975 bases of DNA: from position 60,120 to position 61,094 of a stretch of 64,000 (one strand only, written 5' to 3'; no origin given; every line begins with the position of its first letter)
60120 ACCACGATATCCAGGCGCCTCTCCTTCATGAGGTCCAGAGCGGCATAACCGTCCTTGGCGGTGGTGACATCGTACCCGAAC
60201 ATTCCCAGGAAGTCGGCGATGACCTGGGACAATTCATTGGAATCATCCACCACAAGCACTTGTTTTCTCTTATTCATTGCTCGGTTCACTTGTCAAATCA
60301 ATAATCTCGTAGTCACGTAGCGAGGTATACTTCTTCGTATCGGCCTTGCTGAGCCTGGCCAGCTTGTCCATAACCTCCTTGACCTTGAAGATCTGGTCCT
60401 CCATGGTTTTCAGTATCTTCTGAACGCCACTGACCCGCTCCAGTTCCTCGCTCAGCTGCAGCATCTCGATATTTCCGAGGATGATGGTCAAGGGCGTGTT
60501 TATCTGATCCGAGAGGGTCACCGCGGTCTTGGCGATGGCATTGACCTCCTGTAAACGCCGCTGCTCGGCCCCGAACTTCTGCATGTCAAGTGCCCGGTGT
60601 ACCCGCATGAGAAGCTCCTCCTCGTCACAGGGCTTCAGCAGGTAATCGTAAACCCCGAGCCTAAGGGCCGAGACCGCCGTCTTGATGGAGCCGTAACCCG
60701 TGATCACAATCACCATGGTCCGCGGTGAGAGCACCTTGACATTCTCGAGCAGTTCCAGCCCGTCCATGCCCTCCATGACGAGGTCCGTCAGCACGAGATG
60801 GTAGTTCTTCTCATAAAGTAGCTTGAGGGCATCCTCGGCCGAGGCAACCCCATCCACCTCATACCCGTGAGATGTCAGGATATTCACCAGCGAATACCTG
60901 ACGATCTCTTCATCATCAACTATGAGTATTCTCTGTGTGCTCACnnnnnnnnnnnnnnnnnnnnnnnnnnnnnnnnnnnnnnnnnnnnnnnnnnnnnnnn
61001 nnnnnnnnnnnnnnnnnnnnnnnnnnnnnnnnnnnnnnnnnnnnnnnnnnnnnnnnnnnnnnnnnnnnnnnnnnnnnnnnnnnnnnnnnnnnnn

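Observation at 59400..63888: Signalling cluster USP - receiver - receiver::His-less DHp - GAF/PAS hybrid kinase - HDOD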

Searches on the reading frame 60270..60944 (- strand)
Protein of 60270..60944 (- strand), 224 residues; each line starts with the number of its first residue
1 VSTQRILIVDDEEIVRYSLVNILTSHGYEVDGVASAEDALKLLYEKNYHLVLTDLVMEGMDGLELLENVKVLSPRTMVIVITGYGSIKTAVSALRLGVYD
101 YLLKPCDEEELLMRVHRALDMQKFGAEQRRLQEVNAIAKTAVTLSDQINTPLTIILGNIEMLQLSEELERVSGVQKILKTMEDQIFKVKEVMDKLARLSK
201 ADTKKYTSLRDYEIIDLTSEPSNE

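Call 3: search_protein_families(library=pfam, proteins=[window:60270-60944:-], max_evalue=1)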
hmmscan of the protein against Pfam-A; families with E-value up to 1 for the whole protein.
window:60270-60944:- (224 aa): 6 families
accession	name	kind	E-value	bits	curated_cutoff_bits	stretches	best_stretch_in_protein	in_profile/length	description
PF00072.30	Response_reg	-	1.5e-30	106.1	30.2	1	6-115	1-110/111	Response regulator receiver domain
PF00512.31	HisKA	-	5.9e-07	29.9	26.9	1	143-203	8-65/66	His Kinase A (phospho-acceptor) domain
PF05565.16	Sipho_Gp157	-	0.037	14.5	28.6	1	153-212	25-83/162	Siphovirus Gp157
PF05198.21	IF3_N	-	0.079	13.6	26.9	1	16-53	6-42/70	Translation initiation factor IF-3, N-terminal domain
PF23198.2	PDE8A_N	-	0.079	13.3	29.6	1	4-76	11-84/147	PDE8A-like, N-terminal domain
PF20861.2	Isd_H_B_linker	-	0.26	11.9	27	1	178-205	17-44/63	Iron-regulated surface determinant protein H/B, linker domain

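Call 4: search_protein_families(library=ncbifam, proteins=[window:60270-60944:-], max_evalue=1)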
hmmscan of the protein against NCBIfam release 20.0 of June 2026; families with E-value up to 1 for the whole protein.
window:60270-60944:- (224 aa): 109 families (the best 25 are shown)
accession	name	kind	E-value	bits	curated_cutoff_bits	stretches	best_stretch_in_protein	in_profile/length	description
NF053512.1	nitric_RR_NosR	exception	7.2e-30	104.3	400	1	6-135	1-131/422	response regulator c-di-GMP phosphodiesterase, NosR family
NF008469.0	PRK11361.1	equivalog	1.2e-29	103.3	714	1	2-134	3-135/461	acetoacetate metabolism transcriptional regulator AtoC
NF051870.1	NAssimRespRegNtrX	equivalog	9.1e-29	100.6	600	1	5-149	3-149/452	nitrogen assimilation response regulator NtrX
NF006900.1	PRK09390.1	equivalog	4.4e-28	98.2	255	1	3-146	4-145/203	response regulator FixJ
TIGR01818.1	ntrC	equivalog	9.4e-27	93.9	558.6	1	6-134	1-129/463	nitrogen regulation protein NR(I)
NF045505.1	RR_RssB_Pseudo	equivalog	5.1e-25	88.3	700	1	4-136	6-139/394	two-component system response regulator RssB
NF011695.0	PRK15115.1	equivalog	1.3e-23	83.5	763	1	4-134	7-137/445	two-component system response regulator GlrR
NF047793.1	ResRegPgtA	equivalog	8.8e-23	80.8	650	1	3-133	5-135/414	two-component system response regulator PgtA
NF008176.1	PRK10923.1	equivalog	2.4e-22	79.2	620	1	3-138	3-137/469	nitrogen regulation protein NR(I)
NF007689.0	PRK10365.1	equivalog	7.3e-22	77.8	760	1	5-123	7-125/441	sigma-54-dependent response regulator transcription factor ZraR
NF041946.1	LuxO_transreg_Vib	equivalog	3.4e-21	75.6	800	1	18-134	11-128/463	quorum-sensing sigma-54 dependent transcriptional regulator LuxO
NF033791.1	ActR_PrrA_rreg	equivalog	4.8e-21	75.5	250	1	5-117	3-115/173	ActR/PrrA/RegA family redox response regulator transcription factor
NF053854.1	RespRegPhoBBctds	equivalog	1.6e-20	73.5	270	1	6-195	1-184/225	two-component system response regulator PhoB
NF052313.1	T9SS_RR_PorX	equivalog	2.9e-20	72.5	300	1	5-149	2-146/513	T9SS response regulator signal transducer PorX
TIGR01387.1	cztR_silR_copR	subfamily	1.2e-19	70.8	279.2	1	6-132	1-128/218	heavy metal response regulator transcription factor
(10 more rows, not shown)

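Call 5: find_homologous_proteins(query=window:60270-60944:-, max_evalue=0.00001)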
Query window:60270-60944:- (224 aa): 1956 proteins with E <= 0.00001 among 3675 candidates; the best 120 are listed.
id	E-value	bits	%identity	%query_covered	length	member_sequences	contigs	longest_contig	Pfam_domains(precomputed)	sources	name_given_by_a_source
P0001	7.2e-134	462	100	100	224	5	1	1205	PF00512.32,PF00072.31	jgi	-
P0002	2.9e-103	362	76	100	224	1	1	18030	PF00072.31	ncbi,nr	ncbi:MAG: response regulator [Deltaproteobacteria bacterium]|nr:response regulator [Deltaproteobacte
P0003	7.3e-103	361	75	100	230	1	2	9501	PF00512.32,PF00072.31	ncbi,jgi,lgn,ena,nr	ncbi:MAG TPA: response regulator [Deltaproteobacteria bacterium]|nr:response regulator [Deltaproteob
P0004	5.8e-102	358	76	99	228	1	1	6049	PF00512.32,PF00072.31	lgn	-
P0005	7.2e-102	357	76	99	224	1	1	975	PF00512.32,PF00072.31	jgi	-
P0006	1.0e-101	357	75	100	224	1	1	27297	PF00512.32,PF00072.31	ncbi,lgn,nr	ncbi:MAG: response regulator [Deltaproteobacteria bacterium]|nr:response regulator [Deltaproteobacte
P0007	1.5e-101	356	75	100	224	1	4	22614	PF00512.32,PF00072.31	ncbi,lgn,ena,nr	ncbi:MAG TPA: response regulator [Deltaproteobacteria bacterium]|nr:response regulator [Deltaproteob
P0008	2.3e-101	356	76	99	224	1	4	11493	PF00512.32,PF00072.31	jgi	-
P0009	2.8e-101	355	76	100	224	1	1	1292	PF00072.31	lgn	-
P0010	2.8e-101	355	80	96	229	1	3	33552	PF00512.32,PF00072.31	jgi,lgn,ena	-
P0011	3.1e-101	355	75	100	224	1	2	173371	PF00512.32,PF00072.31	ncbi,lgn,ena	-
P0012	3.2e-101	355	80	96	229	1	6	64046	PF00512.32,PF00072.31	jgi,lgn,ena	jgi:YesN/AraC family two-component response regulator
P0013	4.8e-101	355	79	97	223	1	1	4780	PF00512.32,PF00072.31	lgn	-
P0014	7.2e-101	354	75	100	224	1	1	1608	PF00072.31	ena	-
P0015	7.5e-101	354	77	98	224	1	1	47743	PF00512.32,PF00072.31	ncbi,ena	-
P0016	1.5e-100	353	75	100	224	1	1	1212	PF00512.32,PF00072.31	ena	-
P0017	1.6e-100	353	75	100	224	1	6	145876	PF00512.32,PF00072.31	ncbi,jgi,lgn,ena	-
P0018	1.8e-100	353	79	96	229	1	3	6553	PF00512.32,PF00072.31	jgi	jgi:YesN/AraC family two-component response regulator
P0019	1.8e-100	353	79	96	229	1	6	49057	PF00512.32,PF00072.31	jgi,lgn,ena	-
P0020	2.0e-100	353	79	96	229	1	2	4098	PF00512.32,PF00072.31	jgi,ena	-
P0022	2.4e-100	352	78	97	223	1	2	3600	PF00512.32,PF00072.31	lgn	-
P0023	2.4e-100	352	79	96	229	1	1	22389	PF00512.32,PF00072.31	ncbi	-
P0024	2.5e-100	352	77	98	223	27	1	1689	PF00512.32,PF00072.31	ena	-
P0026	3.2e-100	352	75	100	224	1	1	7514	PF00512.32,PF00072.31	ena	-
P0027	3.8e-100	352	74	100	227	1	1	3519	PF00512.32,PF00072.31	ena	-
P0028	3.9e-100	352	79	96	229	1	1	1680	PF00512.32,PF00072.31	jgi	jgi:YesN/AraC family two-component response regulator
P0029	3.9e-100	352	79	96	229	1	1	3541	PF00512.32,PF00072.31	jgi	jgi:YesN/AraC family two-component response regulator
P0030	4.0e-100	352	75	100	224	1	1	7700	PF00512.32,PF00072.31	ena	-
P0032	6.1e-100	351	75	100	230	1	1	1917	PF00512.32,PF00072.31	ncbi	-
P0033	6.7e-100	351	74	100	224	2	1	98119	PF00512.32,PF00072.31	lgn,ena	-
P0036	9.0e-100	351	74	100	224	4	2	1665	PF00512.32,PF00072.31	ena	-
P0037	9.1e-100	351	79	96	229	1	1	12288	PF00512.32,PF00072.31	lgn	-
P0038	9.5e-100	350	78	96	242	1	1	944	PF00512.32,PF00072.31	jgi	jgi:YesN/AraC family two-component response regulator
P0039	1.5e-99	350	74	100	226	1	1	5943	PF00512.32,PF00072.31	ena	-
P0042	2.3e-99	349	74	100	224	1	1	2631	PF00512.32,PF00072.31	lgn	-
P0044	2.6e-99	349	74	100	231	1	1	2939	PF00512.32,PF00072.31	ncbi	-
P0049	5.2e-99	348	76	98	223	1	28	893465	PF00512.32,PF00072.31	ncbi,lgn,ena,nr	ncbi:MAG: response regulator [Desulfomonilia bacterium]|nr:response regulator [Desulfomonilia bacter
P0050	5.7e-99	348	77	98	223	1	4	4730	PF00512.32,PF00072.31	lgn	-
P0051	5.7e-99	348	74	100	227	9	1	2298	PF00512.32,PF00072.31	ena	-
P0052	6.1e-99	348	78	96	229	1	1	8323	PF00512.32,PF00072.31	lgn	-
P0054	7.2e-99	348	75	99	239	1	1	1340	PF00512.32,PF00072.31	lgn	-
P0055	7.4e-99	348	74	100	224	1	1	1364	PF00512.32,PF00072.31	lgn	-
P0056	7.9e-99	347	76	96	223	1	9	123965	PF00512.32,PF00072.31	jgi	jgi:YesN/AraC family two-component response regulator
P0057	9.0e-99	347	73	100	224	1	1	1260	PF00512.32,PF00072.31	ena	-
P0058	1.0e-98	347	76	98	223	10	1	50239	PF00512.32,PF00072.31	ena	-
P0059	1.1e-98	347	74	100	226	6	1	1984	PF00512.32,PF00072.31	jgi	-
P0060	1.1e-98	347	75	98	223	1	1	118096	PF00512.32,PF00072.31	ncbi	-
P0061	1.2e-98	347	74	100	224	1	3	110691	PF00512.32,PF00072.31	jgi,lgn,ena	-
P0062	1.4e-98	347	73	98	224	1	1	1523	PF00512.32,PF00072.31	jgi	-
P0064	2.0e-98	346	71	100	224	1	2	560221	PF00512.32,PF00072.31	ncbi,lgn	-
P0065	2.4e-98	346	74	100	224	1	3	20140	PF00512.32,PF00072.31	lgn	-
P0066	2.5e-98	346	73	100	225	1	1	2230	PF00512.32,PF00072.31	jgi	jgi:YesN/AraC family two-component response regulator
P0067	3.6e-98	345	75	99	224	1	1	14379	PF00512.32,PF00072.31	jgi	jgi:YesN/AraC family two-component response regulator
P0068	4.0e-98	345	71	100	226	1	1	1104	PF00512.32,PF00072.31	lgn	-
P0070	4.4e-98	345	71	99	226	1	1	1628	PF00512.32,PF00072.31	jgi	-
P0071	4.4e-98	345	71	99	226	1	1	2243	PF00512.32,PF00072.31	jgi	-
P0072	4.7e-98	345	71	99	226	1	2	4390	PF00512.32,PF00072.31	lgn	-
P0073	4.8e-98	345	71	100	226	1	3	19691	PF00512.32,PF00072.31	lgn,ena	-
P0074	4.8e-98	345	71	100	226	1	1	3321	PF00512.32,PF00072.31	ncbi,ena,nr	ncbi:MAG TPA: response regulator [Deltaproteobacteria bacterium]|nr:response regulator [Deltaproteob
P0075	5.3e-98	345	71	99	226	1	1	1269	PF00512.32,PF00072.31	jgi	-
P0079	8.2e-98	344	71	100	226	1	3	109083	PF00512.32,PF00072.31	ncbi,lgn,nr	ncbi:MAG: response regulator [Syntrophaceae bacterium]|nr:response regulator [Deltaproteobacteria ba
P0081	9.0e-98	344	71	99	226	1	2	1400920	PF00512.32,PF00072.31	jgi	-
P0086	1.1e-97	344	73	100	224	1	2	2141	PF00512.32,PF00072.31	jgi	jgi:YesN/AraC family two-component response regulator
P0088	1.3e-97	344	73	100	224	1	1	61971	PF00512.32,PF00072.31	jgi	jgi:DNA-binding response OmpR family regulator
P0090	1.7e-97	343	74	98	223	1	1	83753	PF00512.32,PF00072.31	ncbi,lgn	-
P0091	1.8e-97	343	74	98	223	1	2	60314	PF00512.32,PF00072.31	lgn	-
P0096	3.0e-97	342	72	100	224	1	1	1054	PF00512.32,PF00072.31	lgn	-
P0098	3.9e-97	342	70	100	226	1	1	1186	PF00512.32,PF00072.31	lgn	-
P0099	4.1e-97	342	73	100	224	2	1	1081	PF00512.32,PF00072.31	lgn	-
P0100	4.1e-97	342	70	100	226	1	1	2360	PF00512.32,PF00072.31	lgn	-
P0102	5.0e-97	342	70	100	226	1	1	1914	PF00512.32,PF00072.31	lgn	-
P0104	5.8e-97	341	74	98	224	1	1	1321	PF00512.32,PF00072.31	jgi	jgi:YesN/AraC family two-component response regulator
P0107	7.0e-97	341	73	99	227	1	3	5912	PF00512.32,PF00072.31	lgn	-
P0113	9.1e-97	341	73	98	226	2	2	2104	PF00512.32,PF00072.31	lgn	-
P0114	9.6e-97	341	72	100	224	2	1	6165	PF00512.32,PF00072.31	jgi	jgi:DNA-binding response OmpR family regulator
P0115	9.8e-97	341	71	99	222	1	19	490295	PF00512.32,PF00072.31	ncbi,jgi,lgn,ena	ncbi:MAG: response regulator [Desulfomonilia bacterium]|jgi:YesN/AraC family two-component response 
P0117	1.1e-96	340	75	97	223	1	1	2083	PF00512.32,PF00072.31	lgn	-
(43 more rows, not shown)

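Call 9: find_encoding_contigs(protein=P0081, flank=8000, max_places=3)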
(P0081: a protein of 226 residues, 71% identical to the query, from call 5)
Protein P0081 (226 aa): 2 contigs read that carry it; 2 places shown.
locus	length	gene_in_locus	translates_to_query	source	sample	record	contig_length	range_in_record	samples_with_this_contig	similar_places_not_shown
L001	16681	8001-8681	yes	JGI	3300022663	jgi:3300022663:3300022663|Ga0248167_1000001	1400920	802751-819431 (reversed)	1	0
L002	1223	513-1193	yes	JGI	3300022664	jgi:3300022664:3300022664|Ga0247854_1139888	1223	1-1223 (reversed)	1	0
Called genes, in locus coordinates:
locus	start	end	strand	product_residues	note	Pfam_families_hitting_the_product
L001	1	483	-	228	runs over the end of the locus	-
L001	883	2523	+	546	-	PF13428:TPR_14 (faint), PF13429:TPR_15 (faint), PF12895:ANAPC3 (faint), PF20308:TPR-S (faint), PF23914:TPR_CcmH_CycH (faint), PF03704:BTAD (faint), PF13176:TPR_7 (faint), PF14559:TPR_19, +12 more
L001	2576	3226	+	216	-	PF00149:Metallophos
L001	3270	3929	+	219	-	PF00226:DnaJ, PF01556:DnaJ_C (weak)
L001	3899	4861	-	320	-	PF00072:Response_reg, PF00990:GGDEF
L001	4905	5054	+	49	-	-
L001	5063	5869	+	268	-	PF08668:HDOD, PF01966:HD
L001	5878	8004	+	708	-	PF01590:GAF, PF13185:GAF_2, PF00512:HisKA, PF02518:HATPase_c, PF00072:Response_reg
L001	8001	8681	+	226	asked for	PF00072:Response_reg, PF00512:HisKA (weak)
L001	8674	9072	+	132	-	PF00072:Response_reg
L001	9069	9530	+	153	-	PF00582:Usp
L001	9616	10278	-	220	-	-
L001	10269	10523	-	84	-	-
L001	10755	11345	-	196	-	PF01926:MMR_HSR1, PF02421:FeoB_N, PF03193:RsgA_GTPase (faint), PF00350:Dynamin_N (faint)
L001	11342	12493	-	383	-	PF00155:Aminotran_1_2, PF01053:Cys_Met_Meta_PP (weak)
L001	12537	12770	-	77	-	PF02609:Exonuc_VII_S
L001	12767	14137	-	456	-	PF13742:tRNA_anti_2, PF02601:Exonuc_VII_L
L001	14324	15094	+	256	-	PF00378:ECH_1, PF16113:ECH_2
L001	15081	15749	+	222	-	PF00730:HhH-GPD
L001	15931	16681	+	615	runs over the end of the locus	PF01134:GIDA, PF01266:DAO (faint), PF07992:Pyr_redox_2 (faint), PF12831:FAD_oxidored (weak), PF21680:GIDA_C_1st, PF13932:SAM_GIDA_C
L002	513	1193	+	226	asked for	PF00072:Response_reg, PF00512:HisKA (weak)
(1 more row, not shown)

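Call 14: find_encoding_contigs(protein=P0001, flank=10000, max_places=3)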
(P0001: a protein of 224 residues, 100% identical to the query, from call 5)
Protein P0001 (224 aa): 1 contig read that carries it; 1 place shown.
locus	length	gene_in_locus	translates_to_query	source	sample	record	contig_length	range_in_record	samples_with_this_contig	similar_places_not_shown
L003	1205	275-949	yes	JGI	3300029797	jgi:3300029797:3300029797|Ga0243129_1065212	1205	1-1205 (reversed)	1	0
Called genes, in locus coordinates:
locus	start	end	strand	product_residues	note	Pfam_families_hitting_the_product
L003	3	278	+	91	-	?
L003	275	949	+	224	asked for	PF00072:Response_reg, PF00512:HisKA (weak)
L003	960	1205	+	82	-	?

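Call 19: search_protein_families(library=pfam, alignment_id=A1, max_evalue=0.001)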
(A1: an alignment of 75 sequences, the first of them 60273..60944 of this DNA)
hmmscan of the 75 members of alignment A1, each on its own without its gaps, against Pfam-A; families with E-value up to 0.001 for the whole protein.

A. member 1, window:60273-60944:- (224 aa): 2 families
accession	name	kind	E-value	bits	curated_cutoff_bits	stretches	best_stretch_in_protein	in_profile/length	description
PF00072.30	Response_reg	-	1.5e-30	106.1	30.2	1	6-115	1-110/111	Response regulator receiver domain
PF00512.31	HisKA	-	5.9e-07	29.9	26.9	1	143-203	8-65/66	His Kinase A (phospho-acceptor) domain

B. families by the number of members that match (of 75 scanned): 42 families (the first 25 are shown)
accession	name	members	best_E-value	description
PF00512.31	HisKA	72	3e-25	His Kinase A (phospho-acceptor) domain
PF00072.30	Response_reg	27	4.8e-57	Response regulator receiver domain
PF00989.32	PAS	20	5.3e-34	PAS fold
PF13426.13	PAS_9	19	2e-26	PAS domain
PF08448.16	PAS_4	19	7.7e-26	PAS fold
PF13188.13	PAS_8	12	4.5e-12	PAS domain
PF13492.12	GAF_3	10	4.6e-36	GAF domain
PF13185.12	GAF_2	9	5.4e-45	GAF domain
PF01590.32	GAF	8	9.1e-38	GAF domain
PF08447.18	PAS_3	8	1.1e-08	PAS fold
PF06490.17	FleQ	4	2.4e-06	Flagellar regulatory protein FleQ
PF24820.1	Diguanyl_cycl_sensor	4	2e-05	Diguanylate cyclase-like sensor domain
PF13424.12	TPR_12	3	1.2e-49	Tetratricopeptide repeat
PF00515.34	TPR_1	3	1.6e-28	Tetratricopeptide repeat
PF07719.23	TPR_2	3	2.9e-26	Tetratricopeptide repeat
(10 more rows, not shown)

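Call 22: find_related_loci(query=window:60273-60944:-, collection=genome_contigs, flank=6000)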
Query window:60273-60944:- (224 aa) in genome_contigs; peptide patterns used: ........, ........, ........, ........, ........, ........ (x = any residue, [..] = any of these).
599 stretches matched a pattern (row limit reached: there are more); 508 encode a relative of the query (tblastn E <= 1e-3); the best 80 are kept; 80 distinct loci.
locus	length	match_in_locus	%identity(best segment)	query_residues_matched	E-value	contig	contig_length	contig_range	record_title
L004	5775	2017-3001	75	1-224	3e-112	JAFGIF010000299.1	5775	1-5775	MAG: Deltaproteobacteria bacterium isolate Zod_Metabat.184 k87_9712019, whole genome shotgun sequence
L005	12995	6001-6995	79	4-219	3e-110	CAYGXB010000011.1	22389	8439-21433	MAG TPA_asm: uncultured Bacteriovoracaceae bacterium isolate ERP119294_co1_5 genome assembly, contig: NODE_2779_length_2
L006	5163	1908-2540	41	3-217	1e-46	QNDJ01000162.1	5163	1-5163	MAG: candidate division KSB1 bacterium isolate B21_G16 B21_Guay16_scaffold_17731, whole genome shotgun sequence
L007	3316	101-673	39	5-195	3e-38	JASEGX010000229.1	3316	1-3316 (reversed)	MAG: Thermodesulfobacteriota bacterium isolate Yes70-07 NODE_13541_length_3316_cov_4.840846, whole genome shotgun sequen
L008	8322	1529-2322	50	1-137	1e-33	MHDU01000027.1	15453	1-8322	MAG: Nitrospirae bacterium GWB2_47_37 gwb2_scaffold_2137, whole genome shotgun sequence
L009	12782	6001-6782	50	1-137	1e-32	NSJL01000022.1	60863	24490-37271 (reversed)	MAG: Nitrospira sp. isolate Ru_enrich_NS NODE_217_length_60863_cov_127.207, whole genome shotgun sequence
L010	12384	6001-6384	44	5-135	4e-32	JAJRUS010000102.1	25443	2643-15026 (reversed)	MAG: bacterium isolate Dive96_bin10.214 k141_3927103, whole genome shotgun sequence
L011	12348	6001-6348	47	5-119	1e-31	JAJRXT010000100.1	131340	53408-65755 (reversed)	MAG: bacterium isolate Dive96_bin3.184 k141_1594458, whole genome shotgun sequence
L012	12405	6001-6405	44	5-135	2e-31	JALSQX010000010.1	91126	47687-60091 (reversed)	MAG: Blastocatellia bacterium isolate 356-308_maxbin2_scaf2bin.121 356-308_scaffold_119_c1, whole genome shotgun sequenc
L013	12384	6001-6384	48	5-132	4e-31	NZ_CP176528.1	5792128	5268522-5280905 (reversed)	Noviherbaspirillum sp. ST 5-3 chromosome, complete genome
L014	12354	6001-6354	47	5-122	1e-30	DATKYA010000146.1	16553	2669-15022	MAG TPA_asm: Planctomycetota bacterium isolate SMAG_U14207 k141_3016493, whole genome shotgun sequence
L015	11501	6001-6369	44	6-128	1e-30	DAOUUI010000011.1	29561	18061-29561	MAG TPA_asm: Deltaproteobacteria bacterium isolate CSMAG_819 CSMAG_819_k141_982946_length_29561_cov_11.7139, whole genom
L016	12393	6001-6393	44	3-133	3e-30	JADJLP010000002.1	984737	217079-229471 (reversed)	MAG: Candidatus Ideonella esbjergensis isolate EsbW_18-Q3-R4-48_BAT3C.207 tig00001176-10-9861400, whole genome shotgun s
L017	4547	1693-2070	43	5-133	3e-30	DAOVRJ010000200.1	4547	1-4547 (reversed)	MAG TPA_asm: Candidatus Zixiibacteriota bacterium isolate CSMAG_1598 CSMAG_1598_k141_1668685_length_4547_cov_14.0000, wh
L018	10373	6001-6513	37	1-175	3e-30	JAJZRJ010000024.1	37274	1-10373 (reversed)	MAG: Deltaproteobacteria bacterium isolate SKS1.bin83 NODE_1908_length_37274_cov_3.764692, whole genome shotgun sequence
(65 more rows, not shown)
